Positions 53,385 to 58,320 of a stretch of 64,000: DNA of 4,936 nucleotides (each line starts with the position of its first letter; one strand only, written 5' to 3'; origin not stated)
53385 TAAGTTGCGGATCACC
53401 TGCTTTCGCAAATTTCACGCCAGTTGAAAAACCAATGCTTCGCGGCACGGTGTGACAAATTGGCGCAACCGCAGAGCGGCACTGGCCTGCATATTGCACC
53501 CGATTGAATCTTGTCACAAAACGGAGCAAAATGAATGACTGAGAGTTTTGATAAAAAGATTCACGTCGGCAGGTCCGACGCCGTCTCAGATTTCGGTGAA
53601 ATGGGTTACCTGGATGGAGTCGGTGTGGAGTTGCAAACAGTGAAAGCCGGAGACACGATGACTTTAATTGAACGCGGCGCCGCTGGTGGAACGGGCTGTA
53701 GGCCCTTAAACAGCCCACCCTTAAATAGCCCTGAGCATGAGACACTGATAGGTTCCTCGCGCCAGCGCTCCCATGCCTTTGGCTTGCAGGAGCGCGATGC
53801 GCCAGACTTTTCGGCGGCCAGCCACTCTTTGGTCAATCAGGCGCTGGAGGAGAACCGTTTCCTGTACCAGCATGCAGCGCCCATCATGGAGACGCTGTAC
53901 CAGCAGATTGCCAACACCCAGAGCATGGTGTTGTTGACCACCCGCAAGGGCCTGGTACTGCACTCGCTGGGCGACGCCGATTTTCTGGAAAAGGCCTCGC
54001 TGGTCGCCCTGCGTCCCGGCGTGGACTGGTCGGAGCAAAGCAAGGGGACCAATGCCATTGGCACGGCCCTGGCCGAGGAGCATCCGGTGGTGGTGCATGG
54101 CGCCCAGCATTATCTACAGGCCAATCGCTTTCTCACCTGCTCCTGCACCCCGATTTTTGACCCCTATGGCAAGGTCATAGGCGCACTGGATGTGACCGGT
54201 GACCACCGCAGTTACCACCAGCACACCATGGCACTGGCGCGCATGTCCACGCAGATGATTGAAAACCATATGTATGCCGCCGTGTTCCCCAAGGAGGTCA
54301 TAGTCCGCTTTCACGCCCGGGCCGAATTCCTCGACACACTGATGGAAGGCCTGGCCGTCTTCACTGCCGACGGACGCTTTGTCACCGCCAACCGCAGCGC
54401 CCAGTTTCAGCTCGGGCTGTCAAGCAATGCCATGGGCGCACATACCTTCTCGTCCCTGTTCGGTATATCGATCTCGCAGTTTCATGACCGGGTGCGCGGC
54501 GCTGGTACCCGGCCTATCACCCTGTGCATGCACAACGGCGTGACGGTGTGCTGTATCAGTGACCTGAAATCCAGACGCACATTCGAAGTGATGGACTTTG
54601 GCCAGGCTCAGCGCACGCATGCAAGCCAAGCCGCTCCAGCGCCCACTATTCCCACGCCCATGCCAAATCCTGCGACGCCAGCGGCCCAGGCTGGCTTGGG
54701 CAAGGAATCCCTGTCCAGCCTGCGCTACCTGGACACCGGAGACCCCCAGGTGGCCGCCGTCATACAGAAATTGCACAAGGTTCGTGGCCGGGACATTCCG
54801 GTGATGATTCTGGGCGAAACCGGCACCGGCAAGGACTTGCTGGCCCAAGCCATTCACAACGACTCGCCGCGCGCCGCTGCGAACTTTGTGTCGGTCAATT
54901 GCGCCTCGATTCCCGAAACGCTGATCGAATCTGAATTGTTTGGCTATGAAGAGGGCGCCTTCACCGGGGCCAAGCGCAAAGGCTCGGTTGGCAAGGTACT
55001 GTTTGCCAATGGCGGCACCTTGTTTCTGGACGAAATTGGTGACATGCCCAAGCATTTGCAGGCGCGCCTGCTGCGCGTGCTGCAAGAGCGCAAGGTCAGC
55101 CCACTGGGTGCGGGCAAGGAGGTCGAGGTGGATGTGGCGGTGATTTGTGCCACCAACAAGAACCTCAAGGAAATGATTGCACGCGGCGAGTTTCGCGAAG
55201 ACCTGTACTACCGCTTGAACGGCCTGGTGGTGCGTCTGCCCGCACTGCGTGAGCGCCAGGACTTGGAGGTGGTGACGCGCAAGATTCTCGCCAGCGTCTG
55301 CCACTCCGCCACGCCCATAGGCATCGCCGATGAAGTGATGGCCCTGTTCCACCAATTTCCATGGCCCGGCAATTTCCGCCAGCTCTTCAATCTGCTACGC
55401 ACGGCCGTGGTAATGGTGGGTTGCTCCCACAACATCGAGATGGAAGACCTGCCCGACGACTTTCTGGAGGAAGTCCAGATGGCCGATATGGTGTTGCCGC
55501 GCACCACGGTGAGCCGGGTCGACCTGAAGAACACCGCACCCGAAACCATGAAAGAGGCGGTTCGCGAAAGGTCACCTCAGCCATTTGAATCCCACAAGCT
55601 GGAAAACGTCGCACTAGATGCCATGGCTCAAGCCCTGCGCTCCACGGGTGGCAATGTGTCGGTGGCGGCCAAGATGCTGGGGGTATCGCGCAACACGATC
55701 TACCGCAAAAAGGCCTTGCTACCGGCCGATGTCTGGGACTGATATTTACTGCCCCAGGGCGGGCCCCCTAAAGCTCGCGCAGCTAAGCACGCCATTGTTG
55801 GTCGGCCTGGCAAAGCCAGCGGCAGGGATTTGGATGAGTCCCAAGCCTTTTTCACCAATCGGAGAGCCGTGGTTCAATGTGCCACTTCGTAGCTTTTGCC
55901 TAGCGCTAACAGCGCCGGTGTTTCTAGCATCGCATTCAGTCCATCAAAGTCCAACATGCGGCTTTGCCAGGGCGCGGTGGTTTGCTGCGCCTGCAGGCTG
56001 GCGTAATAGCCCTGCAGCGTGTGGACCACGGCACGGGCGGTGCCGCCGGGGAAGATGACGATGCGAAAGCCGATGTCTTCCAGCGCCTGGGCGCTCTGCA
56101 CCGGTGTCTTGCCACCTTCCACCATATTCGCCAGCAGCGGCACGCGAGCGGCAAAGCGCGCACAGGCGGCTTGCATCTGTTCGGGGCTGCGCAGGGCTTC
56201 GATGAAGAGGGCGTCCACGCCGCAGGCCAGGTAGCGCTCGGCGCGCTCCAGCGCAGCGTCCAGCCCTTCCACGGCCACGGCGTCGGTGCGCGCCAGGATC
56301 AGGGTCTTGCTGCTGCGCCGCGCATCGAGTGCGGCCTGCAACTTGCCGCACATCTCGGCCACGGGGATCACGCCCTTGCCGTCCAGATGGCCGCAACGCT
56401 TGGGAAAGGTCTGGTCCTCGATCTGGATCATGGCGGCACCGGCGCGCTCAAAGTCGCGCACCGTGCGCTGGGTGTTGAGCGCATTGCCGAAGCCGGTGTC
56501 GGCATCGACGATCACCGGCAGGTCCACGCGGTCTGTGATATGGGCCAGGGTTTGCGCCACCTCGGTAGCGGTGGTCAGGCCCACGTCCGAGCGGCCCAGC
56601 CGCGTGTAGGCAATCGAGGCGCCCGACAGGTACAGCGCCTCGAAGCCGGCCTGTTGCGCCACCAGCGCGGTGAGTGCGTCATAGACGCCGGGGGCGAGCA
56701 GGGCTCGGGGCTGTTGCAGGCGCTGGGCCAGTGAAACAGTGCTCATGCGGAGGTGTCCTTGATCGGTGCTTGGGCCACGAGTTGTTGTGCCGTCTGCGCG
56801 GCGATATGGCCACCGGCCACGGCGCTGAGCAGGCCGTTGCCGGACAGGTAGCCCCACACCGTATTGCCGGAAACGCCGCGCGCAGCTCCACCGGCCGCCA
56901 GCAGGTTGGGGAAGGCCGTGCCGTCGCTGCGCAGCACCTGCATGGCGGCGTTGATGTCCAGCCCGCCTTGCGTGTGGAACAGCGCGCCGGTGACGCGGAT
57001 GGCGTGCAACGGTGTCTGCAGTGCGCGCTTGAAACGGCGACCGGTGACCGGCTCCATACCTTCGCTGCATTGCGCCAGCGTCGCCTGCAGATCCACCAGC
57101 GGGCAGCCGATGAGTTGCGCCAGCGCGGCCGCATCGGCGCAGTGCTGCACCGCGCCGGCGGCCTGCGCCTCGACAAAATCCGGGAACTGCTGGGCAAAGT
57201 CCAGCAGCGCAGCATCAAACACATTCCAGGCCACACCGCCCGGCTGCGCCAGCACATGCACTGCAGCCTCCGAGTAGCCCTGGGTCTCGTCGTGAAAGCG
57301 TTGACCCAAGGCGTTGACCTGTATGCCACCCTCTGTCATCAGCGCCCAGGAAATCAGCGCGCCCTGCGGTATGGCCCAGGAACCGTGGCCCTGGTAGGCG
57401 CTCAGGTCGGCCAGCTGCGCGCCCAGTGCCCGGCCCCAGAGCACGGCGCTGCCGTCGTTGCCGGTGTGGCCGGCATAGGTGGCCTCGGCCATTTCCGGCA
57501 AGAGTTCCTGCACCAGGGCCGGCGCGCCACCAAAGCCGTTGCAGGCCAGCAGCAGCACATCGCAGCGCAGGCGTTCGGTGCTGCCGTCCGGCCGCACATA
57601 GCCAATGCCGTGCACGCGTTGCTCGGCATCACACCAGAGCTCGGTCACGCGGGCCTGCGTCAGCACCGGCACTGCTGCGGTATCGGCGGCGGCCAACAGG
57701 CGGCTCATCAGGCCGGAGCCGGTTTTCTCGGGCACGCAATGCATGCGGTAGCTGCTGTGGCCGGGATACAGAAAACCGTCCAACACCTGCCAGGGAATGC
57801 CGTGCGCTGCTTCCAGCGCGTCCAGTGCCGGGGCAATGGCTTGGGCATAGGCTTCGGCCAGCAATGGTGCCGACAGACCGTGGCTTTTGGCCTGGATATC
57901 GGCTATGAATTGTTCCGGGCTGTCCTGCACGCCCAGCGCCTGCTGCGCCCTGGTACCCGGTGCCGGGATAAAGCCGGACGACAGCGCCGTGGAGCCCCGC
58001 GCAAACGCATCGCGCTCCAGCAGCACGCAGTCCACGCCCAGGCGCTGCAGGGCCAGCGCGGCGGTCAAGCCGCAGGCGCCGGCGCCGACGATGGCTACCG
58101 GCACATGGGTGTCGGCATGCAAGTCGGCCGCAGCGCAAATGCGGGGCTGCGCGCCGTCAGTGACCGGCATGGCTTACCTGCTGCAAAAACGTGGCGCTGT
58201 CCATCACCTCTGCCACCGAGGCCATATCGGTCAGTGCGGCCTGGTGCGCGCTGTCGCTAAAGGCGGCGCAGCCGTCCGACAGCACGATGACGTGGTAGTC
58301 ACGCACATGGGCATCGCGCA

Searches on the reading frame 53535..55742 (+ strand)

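Call 71: search_protein_families(library=pfam, proteins=[window:53535-55742:+], max_evalue=0.00001)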
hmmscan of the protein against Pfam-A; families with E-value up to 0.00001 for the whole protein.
window:53535-55742:+ (735 aa): 8 families
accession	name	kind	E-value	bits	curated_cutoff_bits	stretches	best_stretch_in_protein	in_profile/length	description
PF00158.32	Sigma54_activat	-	5.6e-67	225.1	20.2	1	403-565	5-166/168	Sigma-54 interaction domain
PF14532.12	Sigma54_activ_2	-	6.3e-22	78.7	25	1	406-571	7-138/138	Sigma-54 interaction domain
PF01590.32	GAF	-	6.1e-13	49.9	22.4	1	116-244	8-131/133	GAF domain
PF25601.1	AAA_lid_14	-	6.9e-12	45.5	27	1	573-649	2-80/87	AAA+ ATPase lid domain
PF02954.25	HTH_8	-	1.9e-10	40.7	22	1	695-725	8-38/42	Bacterial regulatory protein, Fis family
PF08448.16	PAS_4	-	6.8e-08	33.2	23.1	0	266-310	1-45/110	PAS fold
PF07728.20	AAA_5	-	6.9e-07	29.8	22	1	422-542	1-123/139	AAA domain (dynein-related subfamily)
PF00004.35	AAA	-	8.3e-06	26.7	21.2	0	423-550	1-120/131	ATPase family associated with various cellular activities (AAA)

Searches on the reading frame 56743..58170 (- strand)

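Call 71: search_protein_families(library=pfam, proteins=[window:56743-58170:-], max_evalue=0.00001)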
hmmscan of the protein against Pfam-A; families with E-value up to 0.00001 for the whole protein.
window:56743-58170:- (475 aa): 3 families
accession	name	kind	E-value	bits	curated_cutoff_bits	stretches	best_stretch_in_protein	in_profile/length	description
PF00890.30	FAD_binding_2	-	7.1e-49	167.5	20.4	1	25-436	2-406/414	FAD binding domain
PF01266.30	DAO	-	1.8e-11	44.6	27.9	1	25-218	2-208/353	FAD dependent oxidoreductase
PF01494.25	FAD_binding_3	-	1.2e-08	35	22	1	23-55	2-34/349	FAD binding domain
